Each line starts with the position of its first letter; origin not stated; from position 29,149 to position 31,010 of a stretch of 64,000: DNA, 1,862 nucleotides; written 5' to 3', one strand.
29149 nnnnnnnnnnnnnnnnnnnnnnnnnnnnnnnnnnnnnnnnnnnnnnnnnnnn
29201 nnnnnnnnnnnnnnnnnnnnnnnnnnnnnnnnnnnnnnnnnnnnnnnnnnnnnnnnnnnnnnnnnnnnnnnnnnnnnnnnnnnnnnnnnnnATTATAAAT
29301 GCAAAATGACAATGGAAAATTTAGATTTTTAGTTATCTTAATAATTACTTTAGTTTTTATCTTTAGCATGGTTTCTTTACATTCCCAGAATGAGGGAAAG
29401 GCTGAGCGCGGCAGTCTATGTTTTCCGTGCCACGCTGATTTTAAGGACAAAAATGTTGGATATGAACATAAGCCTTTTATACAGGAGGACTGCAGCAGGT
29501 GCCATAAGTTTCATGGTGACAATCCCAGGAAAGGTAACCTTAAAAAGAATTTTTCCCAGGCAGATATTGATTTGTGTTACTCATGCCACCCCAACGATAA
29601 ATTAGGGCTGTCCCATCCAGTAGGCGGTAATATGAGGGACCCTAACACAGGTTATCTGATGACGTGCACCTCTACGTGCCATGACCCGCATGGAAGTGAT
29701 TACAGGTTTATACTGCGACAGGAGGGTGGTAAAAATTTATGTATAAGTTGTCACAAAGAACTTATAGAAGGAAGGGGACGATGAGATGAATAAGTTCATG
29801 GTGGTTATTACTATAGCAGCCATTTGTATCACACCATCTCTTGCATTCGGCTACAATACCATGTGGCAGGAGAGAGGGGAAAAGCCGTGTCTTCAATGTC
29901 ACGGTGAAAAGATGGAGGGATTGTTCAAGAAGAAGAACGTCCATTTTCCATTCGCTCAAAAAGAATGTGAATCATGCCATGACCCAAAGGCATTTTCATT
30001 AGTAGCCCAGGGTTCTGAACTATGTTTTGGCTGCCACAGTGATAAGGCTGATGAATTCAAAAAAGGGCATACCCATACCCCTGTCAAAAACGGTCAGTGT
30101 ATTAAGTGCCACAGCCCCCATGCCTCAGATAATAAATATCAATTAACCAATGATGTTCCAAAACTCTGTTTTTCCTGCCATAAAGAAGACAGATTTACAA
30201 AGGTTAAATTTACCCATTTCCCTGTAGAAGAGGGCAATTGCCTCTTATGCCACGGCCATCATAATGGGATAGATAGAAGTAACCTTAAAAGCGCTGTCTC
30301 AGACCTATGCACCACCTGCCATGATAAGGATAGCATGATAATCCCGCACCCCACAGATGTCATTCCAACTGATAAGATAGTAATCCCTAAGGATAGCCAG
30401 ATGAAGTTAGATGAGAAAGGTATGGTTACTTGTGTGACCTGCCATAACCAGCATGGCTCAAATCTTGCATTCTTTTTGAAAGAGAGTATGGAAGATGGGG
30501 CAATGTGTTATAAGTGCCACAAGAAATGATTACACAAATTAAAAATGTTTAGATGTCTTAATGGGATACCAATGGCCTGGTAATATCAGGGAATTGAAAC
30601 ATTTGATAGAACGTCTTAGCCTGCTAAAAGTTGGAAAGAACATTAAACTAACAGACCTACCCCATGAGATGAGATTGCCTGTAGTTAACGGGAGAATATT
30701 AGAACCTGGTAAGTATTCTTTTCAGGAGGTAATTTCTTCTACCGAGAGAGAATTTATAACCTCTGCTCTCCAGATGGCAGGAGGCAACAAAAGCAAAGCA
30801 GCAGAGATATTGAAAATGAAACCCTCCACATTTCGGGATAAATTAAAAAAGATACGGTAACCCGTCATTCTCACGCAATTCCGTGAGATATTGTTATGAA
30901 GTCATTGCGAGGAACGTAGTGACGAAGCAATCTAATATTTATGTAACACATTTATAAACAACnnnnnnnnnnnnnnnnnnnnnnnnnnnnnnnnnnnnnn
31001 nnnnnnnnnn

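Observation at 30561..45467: Duplicated sigma-54-driven modules of OM beta-barrel plus lipoprotein multiheme cytochromes (porin-cytochrome-conduit-like); one copy has a decayed regulator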

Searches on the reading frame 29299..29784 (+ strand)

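Call 43: search_protein_families(library=pfam, proteins=[window:29299-29784:+], max_evalue=0.01)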
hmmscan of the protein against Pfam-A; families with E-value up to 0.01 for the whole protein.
window:29299-29784:+ (161 aa): 6 families
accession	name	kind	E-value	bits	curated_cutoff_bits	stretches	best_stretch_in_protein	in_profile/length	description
PF09699.15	Paired_CXXCH_1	-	1.2e-20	73.3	20.6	2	125-154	10-38/41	Doubled CXXCH motif (Paired_CXXCH_1)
PF02085.21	Cytochrom_CIII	-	0.00069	20.4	22.9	0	40-101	32-86/101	Class III cytochrome C family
PF22113.1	Mtrc-MtrF_II-IV_dom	-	0.0009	19.2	30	1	50-131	69-166/176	Outer membrane cytochrome MtrC/MtrF-like, domains II/IV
PF14522.11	Cytochrome_C7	-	0.0011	19.2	24.8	0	41-97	16-66/67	Cytochrome c7 and related cytochrome c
PF22678.1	Cytochrom_c_NrfB-like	-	0.0012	19.7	27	1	29-96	24-89/89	Cytochrome c-type protein NrfB-like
PF14537.11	Cytochrom_c3_2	-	0.002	19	25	0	36-97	24-78/79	Cytochrome c3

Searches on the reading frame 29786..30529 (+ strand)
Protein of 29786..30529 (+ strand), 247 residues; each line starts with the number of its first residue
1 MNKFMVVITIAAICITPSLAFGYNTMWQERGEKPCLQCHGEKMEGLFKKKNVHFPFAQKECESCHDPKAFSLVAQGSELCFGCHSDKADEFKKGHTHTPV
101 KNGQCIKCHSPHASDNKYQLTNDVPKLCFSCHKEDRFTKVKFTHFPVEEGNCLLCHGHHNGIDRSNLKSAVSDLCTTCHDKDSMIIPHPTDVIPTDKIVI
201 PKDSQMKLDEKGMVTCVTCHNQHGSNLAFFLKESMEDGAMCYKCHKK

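Call 43: search_protein_families(library=pfam, proteins=[window:29786-30529:+], max_evalue=0.01)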
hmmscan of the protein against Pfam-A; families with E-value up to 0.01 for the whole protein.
window:29786-30529:+ (247 aa): 6 families
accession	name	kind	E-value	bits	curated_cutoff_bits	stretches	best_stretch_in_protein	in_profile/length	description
PF09699.15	Paired_CXXCH_1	-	2.9e-45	152.1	20.6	4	97-136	1-40/41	Doubled CXXCH motif (Paired_CXXCH_1)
PF14522.11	Cytochrome_C7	-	1.5e-11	44.4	24.8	1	212-246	12-49/67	Cytochrome c7 and related cytochrome c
PF14537.11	Cytochrom_c3_2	-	3.6e-11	43.8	25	1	150-246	6-79/79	Cytochrome c3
PF22113.1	Mtrc-MtrF_II-IV_dom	-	9.5e-09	35.4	30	1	100-246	4-164/176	Outer membrane cytochrome MtrC/MtrF-like, domains II/IV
PF22678.1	Cytochrom_c_NrfB-like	-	1.1e-06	29.5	27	0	123-162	31-71/89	Cytochrome c-type protein NrfB-like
PF02085.21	Cytochrom_CIII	-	4.5e-06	27.4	22.9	0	136-245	17-101/101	Class III cytochrome C family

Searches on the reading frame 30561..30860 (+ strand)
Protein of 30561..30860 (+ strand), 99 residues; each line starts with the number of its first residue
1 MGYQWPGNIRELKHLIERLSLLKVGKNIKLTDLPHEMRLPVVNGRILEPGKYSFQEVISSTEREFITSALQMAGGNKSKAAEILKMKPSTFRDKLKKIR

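Call 9: search_protein_families(library=pfam, proteins=[window:30561-30860:+], max_evalue=0.01)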
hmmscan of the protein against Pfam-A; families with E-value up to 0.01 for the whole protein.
window:30561-30860:+ (99 aa): 3 families
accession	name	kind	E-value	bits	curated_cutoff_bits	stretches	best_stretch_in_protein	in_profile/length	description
PF25601.1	AAA_lid_14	-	3e-11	43.4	27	1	2-38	39-75/87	AAA+ ATPase lid domain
PF02954.25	HTH_8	-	1.7e-10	40.9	22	1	61-97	5-41/42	Bacterial regulatory protein, Fis family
PF24767.1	UBA_At5g58720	-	0.0021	18.3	27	1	66-85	22-41/44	At5g58720 UBA-like domain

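Call 10: search_protein_families(library=ncbifam, proteins=[window:30561-30860:+], max_evalue=0.01)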
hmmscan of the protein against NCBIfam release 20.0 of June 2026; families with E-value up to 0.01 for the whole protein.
window:30561-30860:+ (99 aa): 22 families
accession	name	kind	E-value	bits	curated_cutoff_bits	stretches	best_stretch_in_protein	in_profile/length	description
NF041552.1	TF_PrdR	equivalog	5.1e-20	71.3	795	1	2-97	479-575/577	sigma-54 dependent transcriptional regulator PrdR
NF008469.0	PRK11361.1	equivalog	3.8e-13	48.9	714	1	2-88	355-444/461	acetoacetate metabolism transcriptional regulator AtoC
NF008485.2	PRK11388.1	equivalog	2.4e-11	42.7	551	1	1-97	539-634/643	dihydroxyacetone kinase operon transcriptional regulator DhaR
TIGR01818.1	ntrC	equivalog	5.2e-11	42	558.6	2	3-38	347-382/463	nitrogen regulation protein NR(I)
TIGR02974.1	phageshock_pspF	equivalog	7.2e-11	41.9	443.55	2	2-25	212-234/336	phage shock protein operon transcriptional activator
TIGR02915.1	PEP_resp_reg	equivalog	7.7e-11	41.5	502.6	1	3-98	352-442/445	PEP-CTERM-box response regulator transcription factor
NF007689.0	PRK10365.1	equivalog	2.8e-10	39.6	760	1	2-95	351-439/441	sigma-54-dependent response regulator transcription factor ZraR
NF051870.1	NAssimRespRegNtrX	equivalog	4.9e-10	38.9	600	1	3-97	348-449/452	nitrogen assimilation response regulator NtrX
NF003451.0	PRK05022.1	equivalog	2.4e-09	36.4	476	1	3-97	403-507/512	nitric oxide reductase transcriptional regulator NorR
NF041906.1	V4R_TF_MobR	exception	3e-09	35.9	999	1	1-98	443-544/544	phenol degradation transcriptional regulator MobR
NF041946.1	LuxO_transreg_Vib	equivalog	3.2e-09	36.1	800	1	3-38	346-381/463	quorum-sensing sigma-54 dependent transcriptional regulator LuxO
NF011953.0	PRK15424.1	equivalog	5.1e-09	35.3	703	1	2-97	444-533/538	propionate catabolism operon regulatory protein PrpR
TIGR02329.1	propionate_PrpR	equivalog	2.9e-08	32.8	499.2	1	3-96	430-525/526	propionate catabolism operon regulatory protein PrpR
NF008622.0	PRK11608.1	equivalog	5.3e-08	32.2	529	1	2-97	219-322/329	phage shock protein operon transcriptional activator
NF049963.1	RespRegFlgRCampy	domain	1.3e-07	30.9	750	1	2-97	346-426/429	fla regulon two-component system response regulator FlgR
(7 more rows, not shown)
